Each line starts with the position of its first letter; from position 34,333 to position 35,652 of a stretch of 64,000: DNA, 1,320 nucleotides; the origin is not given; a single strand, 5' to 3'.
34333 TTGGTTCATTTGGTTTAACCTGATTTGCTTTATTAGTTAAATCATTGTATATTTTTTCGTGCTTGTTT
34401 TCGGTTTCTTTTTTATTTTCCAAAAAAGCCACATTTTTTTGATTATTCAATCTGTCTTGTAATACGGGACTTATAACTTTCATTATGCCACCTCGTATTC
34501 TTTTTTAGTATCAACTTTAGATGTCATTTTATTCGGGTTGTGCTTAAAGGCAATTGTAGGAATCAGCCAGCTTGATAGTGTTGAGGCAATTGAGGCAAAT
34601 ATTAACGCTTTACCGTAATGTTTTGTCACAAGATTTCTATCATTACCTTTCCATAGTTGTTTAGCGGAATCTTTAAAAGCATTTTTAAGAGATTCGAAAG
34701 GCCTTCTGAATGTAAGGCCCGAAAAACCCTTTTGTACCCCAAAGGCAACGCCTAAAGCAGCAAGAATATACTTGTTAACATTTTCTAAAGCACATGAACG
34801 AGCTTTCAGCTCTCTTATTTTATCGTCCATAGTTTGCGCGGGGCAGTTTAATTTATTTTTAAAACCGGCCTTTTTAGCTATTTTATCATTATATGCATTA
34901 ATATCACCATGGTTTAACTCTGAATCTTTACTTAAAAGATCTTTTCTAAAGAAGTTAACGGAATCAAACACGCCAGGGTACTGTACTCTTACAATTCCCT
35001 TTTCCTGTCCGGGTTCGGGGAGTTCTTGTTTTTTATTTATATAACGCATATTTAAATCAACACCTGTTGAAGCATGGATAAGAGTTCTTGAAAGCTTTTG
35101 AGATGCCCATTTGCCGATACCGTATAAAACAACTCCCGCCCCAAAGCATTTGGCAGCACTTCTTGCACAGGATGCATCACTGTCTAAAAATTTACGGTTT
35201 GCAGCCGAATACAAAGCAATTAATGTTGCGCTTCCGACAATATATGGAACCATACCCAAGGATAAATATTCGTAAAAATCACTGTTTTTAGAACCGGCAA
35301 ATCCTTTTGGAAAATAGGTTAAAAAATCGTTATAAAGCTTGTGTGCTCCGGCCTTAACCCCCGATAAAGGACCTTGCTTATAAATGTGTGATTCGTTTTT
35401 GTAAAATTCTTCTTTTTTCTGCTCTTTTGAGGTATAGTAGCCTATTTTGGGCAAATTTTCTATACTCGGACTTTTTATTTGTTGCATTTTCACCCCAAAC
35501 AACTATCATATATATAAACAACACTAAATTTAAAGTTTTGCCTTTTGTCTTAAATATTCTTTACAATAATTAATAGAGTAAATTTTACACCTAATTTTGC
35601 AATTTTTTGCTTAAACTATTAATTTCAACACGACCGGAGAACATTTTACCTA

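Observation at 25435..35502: Ten-kb translationally coupled operon pairing two unknown membrane proteins with two aberrant GH13 enzymes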

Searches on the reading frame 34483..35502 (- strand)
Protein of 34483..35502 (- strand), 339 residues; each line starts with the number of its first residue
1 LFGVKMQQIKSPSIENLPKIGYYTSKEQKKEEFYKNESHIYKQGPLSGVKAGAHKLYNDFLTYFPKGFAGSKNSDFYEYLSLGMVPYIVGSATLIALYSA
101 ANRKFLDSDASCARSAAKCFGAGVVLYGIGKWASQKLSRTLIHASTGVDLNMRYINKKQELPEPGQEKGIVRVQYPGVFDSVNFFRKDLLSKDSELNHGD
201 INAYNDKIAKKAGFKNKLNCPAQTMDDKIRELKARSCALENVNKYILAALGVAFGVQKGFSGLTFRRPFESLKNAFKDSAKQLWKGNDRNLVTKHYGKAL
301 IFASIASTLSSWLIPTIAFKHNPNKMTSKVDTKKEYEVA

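Call 3: search_protein_families(library=pfam, proteins=[window:34483-35502:-], max_evalue=0.1)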
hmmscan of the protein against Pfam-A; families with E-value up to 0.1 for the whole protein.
window:34483-35502:- (339 aa): 0 families

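Call 4: search_protein_families(library=ncbifam, proteins=[window:34483-35502:-], max_evalue=0.1)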
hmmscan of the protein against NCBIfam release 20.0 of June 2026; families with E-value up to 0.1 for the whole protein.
window:34483-35502:- (339 aa): 1 family
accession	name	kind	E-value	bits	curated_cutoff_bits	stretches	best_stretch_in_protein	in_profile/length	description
NF003844.0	PRK05423.1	equivalog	0.07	13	122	0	211-248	18-55/110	DUF496 family protein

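Call 18: find_homologous_proteins(query=window:34483-35487:-)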
Query window:34483-35487:- (334 aa): 155 proteins with E <= 0.001 among 2392 candidates; the best 120 are listed.
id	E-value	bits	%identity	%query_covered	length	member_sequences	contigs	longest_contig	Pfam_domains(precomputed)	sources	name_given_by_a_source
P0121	1.3e-219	746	99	100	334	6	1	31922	-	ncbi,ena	-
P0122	3.4e-143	495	68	100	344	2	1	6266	-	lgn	-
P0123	9.1e-142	490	67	100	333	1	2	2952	-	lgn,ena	-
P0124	5.9e-141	487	65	100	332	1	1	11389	-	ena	-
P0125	6.4e-141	487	66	100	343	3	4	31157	-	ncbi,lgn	-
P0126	9.8e-141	487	63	100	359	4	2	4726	-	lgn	-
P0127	2.3e-140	486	65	100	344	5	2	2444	-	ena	-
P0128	3.9e-140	485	65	100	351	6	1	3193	-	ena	-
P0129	8.9e-140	484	66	100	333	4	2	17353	-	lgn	-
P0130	9.7e-140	483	65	100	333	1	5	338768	-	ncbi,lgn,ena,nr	ncbi:hypothetical protein IJ425_08715 [bacterium]|nr:hypothetical protein [bacterium]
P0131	3.5e-139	482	66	100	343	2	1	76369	-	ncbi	-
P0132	3.5e-139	482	64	100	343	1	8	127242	-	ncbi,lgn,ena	-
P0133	1.2e-138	480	65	100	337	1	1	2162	-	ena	-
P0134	1.3e-138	480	64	100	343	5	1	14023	-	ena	-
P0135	5.6e-138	478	64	100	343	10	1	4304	-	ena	-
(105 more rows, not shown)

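Call 25: search_solved_structures(query=A3, max_evalue=10)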
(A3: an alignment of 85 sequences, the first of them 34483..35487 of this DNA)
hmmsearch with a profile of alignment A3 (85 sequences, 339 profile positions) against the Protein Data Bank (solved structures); distinct sequences matched with E-value up to 10: 3.
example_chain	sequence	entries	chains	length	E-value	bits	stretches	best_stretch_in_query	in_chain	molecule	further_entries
7unh_A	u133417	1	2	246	0.58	12.5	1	233-300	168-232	SP2 designed chlorophyll dimer protein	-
7uni_A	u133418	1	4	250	0.61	12.4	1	233-300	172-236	SP2-ZnPPaM designed chlorophyll dimer protein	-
8glt_1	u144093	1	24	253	3.4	10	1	232-305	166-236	C2-chlorophyll-comp_O32-15_ctermHis, polyalanine model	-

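Call 35: predict_structure(alignment_id=A4)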
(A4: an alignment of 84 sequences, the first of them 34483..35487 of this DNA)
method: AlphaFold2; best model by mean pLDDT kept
length: 334 residues; sequences in the alignment: 84
mean_pLDDT: 85.8   pTM: 0.78
mean pLDDT of the five models: 85.8, 84.6, 84.5, 84.3, 83.8
residues with pLDDT >= 90: 150; 70-90: 149; 50-70: 28; < 50: 7
segments of 3 or more residues with pLDDT < 50: 1-6
pLDDT, mean of each block of 10 residues (from residue 1): 47 55 87 90 89 89 82 81 87 81 86 88 91 95 95 87 88 92 94 92 93 88 95 93 91 84 87 91 86 92 95 84 66 57
secondary structure, 60 per line:
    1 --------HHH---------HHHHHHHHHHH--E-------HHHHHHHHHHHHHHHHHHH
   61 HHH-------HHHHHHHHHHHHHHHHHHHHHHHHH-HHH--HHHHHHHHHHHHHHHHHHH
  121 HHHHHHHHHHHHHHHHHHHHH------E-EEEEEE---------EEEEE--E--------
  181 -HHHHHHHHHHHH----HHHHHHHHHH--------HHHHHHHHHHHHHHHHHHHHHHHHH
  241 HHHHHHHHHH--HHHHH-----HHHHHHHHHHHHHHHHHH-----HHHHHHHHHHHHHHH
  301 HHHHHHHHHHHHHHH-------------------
elements in order: H21-31 H42-63 H71-95 H102-141 E150-155 E165-169 H182-193 H198-207 H216-250 H253-257 H263-280 H286-315

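Call 38: fold_search(model_id=the predicted structure, library=pdb)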
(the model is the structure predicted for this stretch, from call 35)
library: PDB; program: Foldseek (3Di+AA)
matches with E <= 10: 192; with E <= 0.001: 0
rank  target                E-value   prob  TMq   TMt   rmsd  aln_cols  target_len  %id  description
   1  5oxf_C                2.3e-01  0.08  0.10  0.06  38.4       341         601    8  An oligomerised bacterial dynamin pair provides a mechanism for the long range sensing and tethering of membranes (released 2018-09-05)
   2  5owv_C                3.1e-01  0.06  0.10  0.07  42.2       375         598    9  An oligomerised bacterial dynamin pair provides a mechanism for the long-range sensing and tethering of membranes (released 2018-09-05)
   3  8s3e_A                5.2e-01  0.06  0.12  0.06  23.3       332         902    9  Structure of rabbit Slo1 in complex with gamma1/LRRC26 (released 2024-04-10)
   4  8p8j_A                6.0e-01  0.10  0.17  0.11  23.3       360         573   12  Structure of 5D3-Fab and nanobody(Nb96)-bound ABCG2 (released 2023-08-30)
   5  8fhg_B                7.2e-01  0.10  0.16  0.18  21.5       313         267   13  Crystal structure of PPARgamma ligand-binding domain in complex with N-CoR peptide and ZINC5672437 (released 2024-03-20)
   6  6z4v_AAA              8.3e-01  0.04  0.10  0.09  24.6       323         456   13  Crystal structure of the neurotensin receptor 1 (NTSR1-H4bmx) in complex with NTS8-13 (released 2021-02-10)
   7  6pdz_B                9.2e-01  0.10  0.17  0.20  21.0       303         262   14  Crystal structure of PPARgamma ligand binding domain in complex with SMRT peptide and inverse agonist T0070907 (released 2020-03-04)
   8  6s3q_A                9.6e-01  0.05  0.11  0.10  23.8       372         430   13  Structure of human excitatory amino acid transporter 3 (EAAT3) in complex with TFB-TBOA (released 2020-07-08)
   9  6uh3_A                1.1e+00  0.04  0.09  0.11  19.8       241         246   10  Crystal structure of bacterial heliorhodopsin 48C12 (released 2019-12-04)
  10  6wxu_B                1.2e+00  0.08  0.15  0.17  21.2       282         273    7  CryoEM structure of mouse DUOX1-DUOXA1 complex in the dimer-of-dimer state (released 2020-09-02)
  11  7sqc_2M               1.3e+00  0.08  0.10  0.12  17.6       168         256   12  Ciliary C1 central pair apparatus isolated from Chlamydomonas reinhardtii (released 2022-04-13)
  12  4zm5_A                1.4e+00  0.05  0.10  0.14  25.5       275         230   10  Shigella flexneri lipopolysaccharide O-antigen chain-length regulator WzzBSF - A107P mutant (released 2016-03-23)
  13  7a26_HHH              1.4e+00  0.04  0.11  0.11  26.1       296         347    8  Structure of soluble SmhA crystal form 1 of the tripartite alpha-pore forming toxin, Smh, from Serratia marcescens. (released 2021-03-31)
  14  6tq9_A                1.4e+00  0.03  0.11  0.12  26.6       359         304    9  Crystal structure of the Orexin-1 receptor in complex with SB-408124 (released 2020-01-01)
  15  9ljj_A                1.5e+00  0.07  0.12  0.15  20.9       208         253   10  cryo-EM structure of a nanobody bound heliorhodopsin (released 2025-02-12)
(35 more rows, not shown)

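Call 40: find_related_loci(query=A4, collection=genome_contigs, flank=10000)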
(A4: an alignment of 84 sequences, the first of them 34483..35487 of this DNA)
Query A4 (334 aa) in genome_contigs; peptide patterns used: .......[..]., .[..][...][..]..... (x = any residue, [..] = any of these).
161 stretches matched a pattern; 38 encode a relative of the query (tblastn E <= 1e-3); 38 distinct loci.
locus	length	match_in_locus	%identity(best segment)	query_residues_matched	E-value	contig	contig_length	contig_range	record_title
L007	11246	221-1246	66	1-333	1e-150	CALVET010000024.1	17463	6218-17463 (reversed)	MAG: Candidatus Gastranaerophilales bacterium isolate E08__bin47 genome assembly, contig: E08__k127_2629676, whole genom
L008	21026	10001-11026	65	1-333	1e-150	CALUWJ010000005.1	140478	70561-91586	MAG: Candidatus Gastranaerophilales bacterium isolate BRZ_AM__bin81 genome assembly, contig: BRZ_AM__NODE_145_length_140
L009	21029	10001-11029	66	1-333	3e-150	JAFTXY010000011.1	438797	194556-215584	MAG: Candidatus Gastranaerophilales bacterium isolate RGIG4251 Roe_deer_Colon-5__c2012, whole genome shotgun sequence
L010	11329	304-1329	64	1-333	1e-148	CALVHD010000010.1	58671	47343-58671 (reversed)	MAG: Candidatus Gastranaerophilales bacterium isolate BRZ_DL__bin59 genome assembly, contig: BRZ_DL__NODE_845_length_586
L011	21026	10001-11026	64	1-333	2e-148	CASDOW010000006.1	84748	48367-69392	uncultured bacterium isolate A102_L1_328328_idba_bin.151 genome assembly, contig: A102_L1_328328_idba_bin.151.fa_scaffol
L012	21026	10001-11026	66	1-333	2e-148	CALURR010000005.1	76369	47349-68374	MAG: Candidatus Gastranaerophilales bacterium isolate E08__bin186 genome assembly, contig: E08__k127_5399131, whole geno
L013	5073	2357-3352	64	1-333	6e-145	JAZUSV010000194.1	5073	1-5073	MAG: Candidatus Gastranaerophilales bacterium isolate T1900044841_TS20190307.MAGScoT_cleanbin_000113 SGB_2948_k141_14325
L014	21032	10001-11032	63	1-333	8e-143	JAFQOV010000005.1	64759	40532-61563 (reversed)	MAG: Candidatus Gastranaerophilales bacterium isolate RGIG2015 Goat_Colon-1__c120085, whole genome shotgun sequence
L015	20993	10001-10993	63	1-333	4e-141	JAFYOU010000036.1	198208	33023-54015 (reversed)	MAG: Candidatus Gastranaerophilales bacterium isolate RGIG7285 Water_buffalos_Cecum-4__c559540, whole genome shotgun seq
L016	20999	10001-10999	62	1-334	3e-139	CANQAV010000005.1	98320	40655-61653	MAG: Candidatus Gastranaerophilales bacterium isolate Lapin-002__bin121 genome assembly, contig: Lapin-002__NODE_240_len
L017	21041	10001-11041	61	1-333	3e-138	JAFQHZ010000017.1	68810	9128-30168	MAG: Candidatus Gastranaerophilales bacterium isolate RGIG1837 Goat_Cecum-5__c297338, whole genome shotgun sequence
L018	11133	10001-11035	61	1-333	1e-135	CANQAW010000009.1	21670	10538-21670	MAG: Candidatus Gastranaerophilales bacterium isolate Lapin-002__bin108 genome assembly, contig: Lapin-002__NODE_3148_le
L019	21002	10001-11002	61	1-334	7e-135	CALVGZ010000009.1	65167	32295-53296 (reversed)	MAG: Candidatus Gastranaerophilales bacterium isolate BRZ_CV__bin70 genome assembly, contig: BRZ_CV__NODE_718_length_651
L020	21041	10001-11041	64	1-333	2e-146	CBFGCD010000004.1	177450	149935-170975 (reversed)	MAG: Candidatus Gastranaerophilaceae bacterium isolate ena-SAMPLE-TAB-24-07-2025-15:39:17:990-15078 genome assembly, con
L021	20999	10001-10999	61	1-334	2e-132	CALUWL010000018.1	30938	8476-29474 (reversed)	MAG: Candidatus Gastranaerophilales bacterium isolate BRZ_DL__bin42 genome assembly, contig: BRZ_DL__NODE_2120_length_30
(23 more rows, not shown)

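Call 60: search_protein_representatives(alignment_id=A4)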
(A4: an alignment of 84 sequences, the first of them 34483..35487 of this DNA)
Query: 84 sequences, 337 profile positions. Proteins with E-value up to 0.001 (for the whole library): 136; up to 1e-10: 109; up to 1e-30: 56. The best 136 are listed.
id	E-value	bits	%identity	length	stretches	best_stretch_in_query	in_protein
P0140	1.6e-176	602.8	-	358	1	1-337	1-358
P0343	2.0e-128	444.7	-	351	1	1-336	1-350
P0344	2.9e-114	398.2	-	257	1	77-337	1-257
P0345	4.9e-92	325.1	-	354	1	4-335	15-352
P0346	2.5e-82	293.2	-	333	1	3-333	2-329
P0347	6.8e-81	288.5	-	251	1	153-337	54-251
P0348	7.8e-81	288.3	-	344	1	29-336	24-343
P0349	1.9e-75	270.6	-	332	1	27-336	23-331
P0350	4.1e-75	269.5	-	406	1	31-334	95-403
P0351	3.2e-70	253.4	-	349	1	8-334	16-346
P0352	4.1e-68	246.4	-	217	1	97-287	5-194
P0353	8.5e-68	245.4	-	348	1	11-336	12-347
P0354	2.7e-66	240.5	-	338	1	8-337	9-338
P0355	1.2e-63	231.7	-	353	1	36-332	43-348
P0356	5.0e-63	229.7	-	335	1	1-322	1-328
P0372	7.2e-53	196.3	-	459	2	39-280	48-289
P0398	1.6e-30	122.8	-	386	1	32-308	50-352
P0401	8.2e-28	114.0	-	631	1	43-280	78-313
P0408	4.0e-26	108.4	-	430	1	16-311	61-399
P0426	4.7e-19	85.1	-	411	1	33-310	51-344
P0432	5.1e-17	78.5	-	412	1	18-312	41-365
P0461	1.1e-07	47.7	-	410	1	37-250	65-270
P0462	2.1e-07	46.9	-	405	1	26-273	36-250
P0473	1.5e-04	37.5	-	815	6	222-286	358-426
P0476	5.1e-04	35.7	-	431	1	26-188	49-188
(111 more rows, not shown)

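Call 61: list_cluster_members(proteins=[P0461, P0462, P0476, P0432, P0426, P0401, P0473, P0408, P0398, P0372])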
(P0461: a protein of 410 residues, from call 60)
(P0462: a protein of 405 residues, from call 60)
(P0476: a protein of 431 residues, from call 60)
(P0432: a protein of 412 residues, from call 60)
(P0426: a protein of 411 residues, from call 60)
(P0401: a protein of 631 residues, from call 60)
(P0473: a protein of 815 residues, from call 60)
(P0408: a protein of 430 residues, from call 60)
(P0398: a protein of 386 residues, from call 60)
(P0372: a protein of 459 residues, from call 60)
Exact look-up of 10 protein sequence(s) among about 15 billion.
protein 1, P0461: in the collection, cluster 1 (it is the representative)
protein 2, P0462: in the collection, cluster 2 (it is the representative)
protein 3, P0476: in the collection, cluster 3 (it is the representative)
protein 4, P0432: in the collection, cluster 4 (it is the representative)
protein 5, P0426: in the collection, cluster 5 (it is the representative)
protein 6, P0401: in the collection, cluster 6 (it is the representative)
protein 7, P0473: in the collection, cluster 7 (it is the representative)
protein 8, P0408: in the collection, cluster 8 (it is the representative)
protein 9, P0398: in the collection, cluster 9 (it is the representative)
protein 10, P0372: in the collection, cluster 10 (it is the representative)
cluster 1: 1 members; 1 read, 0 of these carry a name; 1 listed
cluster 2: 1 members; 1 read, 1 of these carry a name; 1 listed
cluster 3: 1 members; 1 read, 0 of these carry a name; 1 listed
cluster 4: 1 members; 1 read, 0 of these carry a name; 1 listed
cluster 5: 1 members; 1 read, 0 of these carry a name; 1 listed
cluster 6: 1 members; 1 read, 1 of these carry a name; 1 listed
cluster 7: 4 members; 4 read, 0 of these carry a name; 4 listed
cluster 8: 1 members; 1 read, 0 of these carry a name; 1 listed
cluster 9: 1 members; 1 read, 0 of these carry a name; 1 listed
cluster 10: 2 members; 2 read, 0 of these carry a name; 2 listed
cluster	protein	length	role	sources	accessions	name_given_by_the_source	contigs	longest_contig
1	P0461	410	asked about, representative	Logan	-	-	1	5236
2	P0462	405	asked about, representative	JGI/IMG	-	hypothetical protein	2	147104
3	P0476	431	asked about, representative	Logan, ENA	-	-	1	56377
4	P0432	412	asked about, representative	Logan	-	-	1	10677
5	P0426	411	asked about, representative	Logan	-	-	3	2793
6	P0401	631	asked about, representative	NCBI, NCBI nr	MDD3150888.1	MAG: hypothetical protein PHV68_08640 [Candidatus Gastranaerophilales bacterium] | hypothetical protein [Candidatus Gastranaerophilales bacterium]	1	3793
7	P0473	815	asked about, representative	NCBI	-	-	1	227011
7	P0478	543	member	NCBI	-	-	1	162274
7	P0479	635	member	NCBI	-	-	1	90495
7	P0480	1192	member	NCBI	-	-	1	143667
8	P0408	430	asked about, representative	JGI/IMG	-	-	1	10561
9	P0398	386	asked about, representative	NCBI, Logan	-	-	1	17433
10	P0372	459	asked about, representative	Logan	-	-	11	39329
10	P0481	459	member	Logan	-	-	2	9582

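Call 65: find_related_loci(query=A9, collection=metagenome_contigs, flank=10000)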
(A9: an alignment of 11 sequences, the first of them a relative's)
Query A9 (385 aa) in metagenome_contigs; peptide patterns used: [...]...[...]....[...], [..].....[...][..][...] (x = any residue, [..] = any of these).
158 stretches matched a pattern; 32 encode a relative of the query (tblastn E <= 1e-3); 32 distinct loci.
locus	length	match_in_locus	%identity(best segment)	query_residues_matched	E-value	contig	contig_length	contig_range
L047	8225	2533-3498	48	58-377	3e-99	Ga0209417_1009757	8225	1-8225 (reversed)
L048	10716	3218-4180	48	58-377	2e-98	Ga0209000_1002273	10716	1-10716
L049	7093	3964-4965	47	39-377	6e-97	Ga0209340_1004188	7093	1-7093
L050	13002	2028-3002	47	48-377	3e-95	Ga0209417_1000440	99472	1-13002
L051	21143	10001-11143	43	1-377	8e-96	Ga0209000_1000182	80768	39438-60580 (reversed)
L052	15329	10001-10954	47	58-377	4e-95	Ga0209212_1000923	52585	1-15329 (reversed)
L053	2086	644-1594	47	58-377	2e-99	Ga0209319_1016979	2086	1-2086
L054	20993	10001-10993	46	55-382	7e-87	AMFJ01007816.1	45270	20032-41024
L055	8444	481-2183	45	55-382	3e-86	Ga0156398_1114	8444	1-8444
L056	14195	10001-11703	45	55-382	3e-86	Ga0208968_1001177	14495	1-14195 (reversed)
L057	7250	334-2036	45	55-382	3e-86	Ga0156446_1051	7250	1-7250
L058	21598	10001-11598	44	55-370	9e-81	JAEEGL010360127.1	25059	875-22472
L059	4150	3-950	45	90-377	2e-80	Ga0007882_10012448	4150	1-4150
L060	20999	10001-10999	38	41-374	3e-69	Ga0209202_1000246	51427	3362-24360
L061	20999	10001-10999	38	41-374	3e-69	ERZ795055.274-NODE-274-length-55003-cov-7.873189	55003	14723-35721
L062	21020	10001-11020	39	60-385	9e-69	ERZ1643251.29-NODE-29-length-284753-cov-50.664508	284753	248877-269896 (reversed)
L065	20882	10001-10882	34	55-352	2e-39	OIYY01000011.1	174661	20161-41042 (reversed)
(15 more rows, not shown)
